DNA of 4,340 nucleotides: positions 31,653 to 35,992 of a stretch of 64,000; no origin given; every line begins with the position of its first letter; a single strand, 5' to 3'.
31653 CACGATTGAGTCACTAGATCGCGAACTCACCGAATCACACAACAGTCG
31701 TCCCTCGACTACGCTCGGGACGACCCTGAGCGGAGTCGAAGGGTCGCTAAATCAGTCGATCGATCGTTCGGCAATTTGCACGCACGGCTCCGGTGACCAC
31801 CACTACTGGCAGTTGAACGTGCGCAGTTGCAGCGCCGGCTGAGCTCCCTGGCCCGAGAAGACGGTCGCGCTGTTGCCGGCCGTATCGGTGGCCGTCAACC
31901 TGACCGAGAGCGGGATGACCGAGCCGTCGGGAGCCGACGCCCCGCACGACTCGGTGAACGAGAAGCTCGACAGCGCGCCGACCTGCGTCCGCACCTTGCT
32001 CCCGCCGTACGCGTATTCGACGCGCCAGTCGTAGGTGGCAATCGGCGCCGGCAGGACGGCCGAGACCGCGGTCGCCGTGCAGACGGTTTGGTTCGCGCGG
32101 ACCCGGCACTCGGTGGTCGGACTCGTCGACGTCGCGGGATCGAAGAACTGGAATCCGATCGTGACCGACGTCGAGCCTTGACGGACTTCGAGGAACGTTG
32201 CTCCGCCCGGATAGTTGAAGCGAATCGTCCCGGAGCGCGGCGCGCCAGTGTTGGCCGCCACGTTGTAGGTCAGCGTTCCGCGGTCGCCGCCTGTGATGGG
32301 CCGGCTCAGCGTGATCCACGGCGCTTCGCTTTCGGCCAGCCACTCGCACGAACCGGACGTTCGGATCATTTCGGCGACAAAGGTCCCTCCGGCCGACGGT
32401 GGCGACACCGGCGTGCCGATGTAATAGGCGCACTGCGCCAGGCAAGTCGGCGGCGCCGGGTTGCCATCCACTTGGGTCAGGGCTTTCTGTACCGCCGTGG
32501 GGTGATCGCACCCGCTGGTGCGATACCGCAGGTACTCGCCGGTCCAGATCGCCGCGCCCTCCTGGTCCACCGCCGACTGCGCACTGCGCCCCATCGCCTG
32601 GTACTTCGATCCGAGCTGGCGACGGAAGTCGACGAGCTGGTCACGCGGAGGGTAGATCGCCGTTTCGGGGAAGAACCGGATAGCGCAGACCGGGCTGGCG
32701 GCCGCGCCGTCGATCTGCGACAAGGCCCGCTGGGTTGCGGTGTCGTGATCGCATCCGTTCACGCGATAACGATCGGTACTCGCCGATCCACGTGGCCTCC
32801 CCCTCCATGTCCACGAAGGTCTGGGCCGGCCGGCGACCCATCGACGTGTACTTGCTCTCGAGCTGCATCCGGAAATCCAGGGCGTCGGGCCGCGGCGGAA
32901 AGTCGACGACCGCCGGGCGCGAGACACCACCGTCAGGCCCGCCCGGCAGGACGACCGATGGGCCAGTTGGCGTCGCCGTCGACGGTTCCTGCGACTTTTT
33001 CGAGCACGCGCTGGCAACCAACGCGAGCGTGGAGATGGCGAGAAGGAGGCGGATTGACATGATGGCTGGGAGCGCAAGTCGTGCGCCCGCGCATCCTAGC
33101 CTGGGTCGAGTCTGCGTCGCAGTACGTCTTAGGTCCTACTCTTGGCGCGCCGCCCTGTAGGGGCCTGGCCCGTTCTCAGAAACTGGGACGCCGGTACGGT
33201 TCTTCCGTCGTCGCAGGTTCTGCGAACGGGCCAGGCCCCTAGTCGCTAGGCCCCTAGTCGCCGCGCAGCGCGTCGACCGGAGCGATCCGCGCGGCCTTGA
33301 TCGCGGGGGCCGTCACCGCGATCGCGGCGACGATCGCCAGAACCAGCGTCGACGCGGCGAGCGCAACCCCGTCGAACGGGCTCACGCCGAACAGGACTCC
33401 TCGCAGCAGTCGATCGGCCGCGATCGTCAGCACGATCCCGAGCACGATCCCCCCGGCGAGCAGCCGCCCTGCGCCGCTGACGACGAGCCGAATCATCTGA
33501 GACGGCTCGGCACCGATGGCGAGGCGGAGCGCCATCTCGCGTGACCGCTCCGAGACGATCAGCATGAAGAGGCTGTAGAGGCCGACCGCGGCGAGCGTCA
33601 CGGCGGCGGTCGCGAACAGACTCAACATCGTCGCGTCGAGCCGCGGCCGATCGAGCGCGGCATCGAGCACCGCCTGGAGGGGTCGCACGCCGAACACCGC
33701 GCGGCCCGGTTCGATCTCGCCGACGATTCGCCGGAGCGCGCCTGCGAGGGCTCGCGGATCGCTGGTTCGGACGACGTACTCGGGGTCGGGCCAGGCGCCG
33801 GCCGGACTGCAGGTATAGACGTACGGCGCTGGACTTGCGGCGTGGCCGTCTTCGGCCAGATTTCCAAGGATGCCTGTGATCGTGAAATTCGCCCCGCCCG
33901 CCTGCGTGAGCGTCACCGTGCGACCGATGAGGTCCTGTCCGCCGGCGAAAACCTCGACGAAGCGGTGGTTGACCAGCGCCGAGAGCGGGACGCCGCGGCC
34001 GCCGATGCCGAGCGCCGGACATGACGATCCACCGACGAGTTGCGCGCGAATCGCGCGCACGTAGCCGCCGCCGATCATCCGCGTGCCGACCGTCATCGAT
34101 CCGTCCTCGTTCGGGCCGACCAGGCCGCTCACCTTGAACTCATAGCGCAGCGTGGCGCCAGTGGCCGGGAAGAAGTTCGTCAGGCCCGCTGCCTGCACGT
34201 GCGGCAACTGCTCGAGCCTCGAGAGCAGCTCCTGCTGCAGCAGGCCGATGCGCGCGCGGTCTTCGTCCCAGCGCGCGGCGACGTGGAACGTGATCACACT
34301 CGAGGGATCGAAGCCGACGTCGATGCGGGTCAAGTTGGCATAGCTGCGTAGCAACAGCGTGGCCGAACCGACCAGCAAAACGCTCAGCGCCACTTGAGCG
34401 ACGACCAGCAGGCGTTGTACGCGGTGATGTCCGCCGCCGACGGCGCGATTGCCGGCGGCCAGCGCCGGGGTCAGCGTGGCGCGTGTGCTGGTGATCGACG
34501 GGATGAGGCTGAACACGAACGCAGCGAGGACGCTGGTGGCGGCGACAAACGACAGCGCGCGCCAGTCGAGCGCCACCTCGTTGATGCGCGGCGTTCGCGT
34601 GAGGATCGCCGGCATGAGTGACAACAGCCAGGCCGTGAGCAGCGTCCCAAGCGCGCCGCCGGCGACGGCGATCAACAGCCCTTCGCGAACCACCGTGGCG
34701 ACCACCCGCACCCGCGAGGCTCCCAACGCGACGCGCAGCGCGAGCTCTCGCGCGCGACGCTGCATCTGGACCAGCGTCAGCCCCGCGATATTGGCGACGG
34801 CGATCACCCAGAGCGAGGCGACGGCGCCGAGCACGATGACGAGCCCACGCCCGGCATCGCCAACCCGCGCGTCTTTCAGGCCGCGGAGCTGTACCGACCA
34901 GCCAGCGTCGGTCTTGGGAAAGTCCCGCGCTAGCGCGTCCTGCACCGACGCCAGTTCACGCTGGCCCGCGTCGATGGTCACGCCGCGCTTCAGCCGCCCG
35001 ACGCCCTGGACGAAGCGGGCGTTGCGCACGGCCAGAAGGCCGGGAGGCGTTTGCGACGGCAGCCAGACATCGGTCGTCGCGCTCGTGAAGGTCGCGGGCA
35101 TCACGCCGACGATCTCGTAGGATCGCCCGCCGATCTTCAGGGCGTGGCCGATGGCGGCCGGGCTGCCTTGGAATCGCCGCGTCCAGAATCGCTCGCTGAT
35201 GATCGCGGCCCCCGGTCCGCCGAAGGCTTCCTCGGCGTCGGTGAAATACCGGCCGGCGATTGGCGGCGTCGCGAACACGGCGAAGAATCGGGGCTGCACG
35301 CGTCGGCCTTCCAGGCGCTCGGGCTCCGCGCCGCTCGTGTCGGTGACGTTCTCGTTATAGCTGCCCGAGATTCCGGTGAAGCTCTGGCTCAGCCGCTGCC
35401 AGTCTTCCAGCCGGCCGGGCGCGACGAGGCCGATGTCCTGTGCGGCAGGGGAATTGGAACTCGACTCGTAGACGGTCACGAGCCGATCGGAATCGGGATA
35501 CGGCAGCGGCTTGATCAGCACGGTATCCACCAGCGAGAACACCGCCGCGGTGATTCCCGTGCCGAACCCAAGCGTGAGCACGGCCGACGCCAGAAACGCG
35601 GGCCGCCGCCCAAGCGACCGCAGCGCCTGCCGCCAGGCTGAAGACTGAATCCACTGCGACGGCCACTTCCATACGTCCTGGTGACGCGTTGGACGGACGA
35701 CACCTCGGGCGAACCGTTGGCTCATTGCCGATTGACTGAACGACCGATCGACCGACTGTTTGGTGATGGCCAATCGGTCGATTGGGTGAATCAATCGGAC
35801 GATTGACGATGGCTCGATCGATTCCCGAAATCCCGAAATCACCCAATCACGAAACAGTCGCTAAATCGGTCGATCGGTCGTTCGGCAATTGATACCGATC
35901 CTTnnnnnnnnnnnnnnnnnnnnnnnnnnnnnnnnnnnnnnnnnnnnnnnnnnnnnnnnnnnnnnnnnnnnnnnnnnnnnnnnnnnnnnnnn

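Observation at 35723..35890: MITE-like CGATCG-rich element family with terminal inverted repeats, 4-5 copies in this window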

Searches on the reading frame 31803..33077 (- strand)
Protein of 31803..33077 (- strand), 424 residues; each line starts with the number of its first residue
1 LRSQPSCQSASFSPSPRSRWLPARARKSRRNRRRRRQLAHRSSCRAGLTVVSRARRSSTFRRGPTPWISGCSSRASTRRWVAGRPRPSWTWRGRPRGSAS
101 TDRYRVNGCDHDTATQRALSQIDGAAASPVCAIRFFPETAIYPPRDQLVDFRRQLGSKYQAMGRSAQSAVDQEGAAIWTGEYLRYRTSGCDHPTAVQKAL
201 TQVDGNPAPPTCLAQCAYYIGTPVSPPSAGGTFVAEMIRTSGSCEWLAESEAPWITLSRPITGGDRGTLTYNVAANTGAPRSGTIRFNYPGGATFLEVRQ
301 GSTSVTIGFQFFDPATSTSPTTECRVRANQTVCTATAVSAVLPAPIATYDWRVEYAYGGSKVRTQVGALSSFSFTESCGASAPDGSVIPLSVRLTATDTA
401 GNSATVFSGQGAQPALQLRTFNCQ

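Call 11: search_protein_families(library=pfam, proteins=[window:31803-33077:-])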
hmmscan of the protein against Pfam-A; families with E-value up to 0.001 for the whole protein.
window:31803-33077:- (424 aa): 1 family
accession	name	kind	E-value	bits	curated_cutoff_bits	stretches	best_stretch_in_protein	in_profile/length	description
PF13004.13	BACON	-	1.4e-07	31.8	25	1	246-293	3-51/61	Putative binding domain, N-terminal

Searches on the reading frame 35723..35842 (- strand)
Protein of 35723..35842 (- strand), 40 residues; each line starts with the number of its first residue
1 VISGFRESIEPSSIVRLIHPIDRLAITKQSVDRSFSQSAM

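Call 53: find_homologous_proteins(query=window:35723-35842:-, max_evalue=10)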
Query seq(40 aa): no candidate shares three 5-residue words with the query. No homologue found.
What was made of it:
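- A protein search with the element's translation found nothing (call 53).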
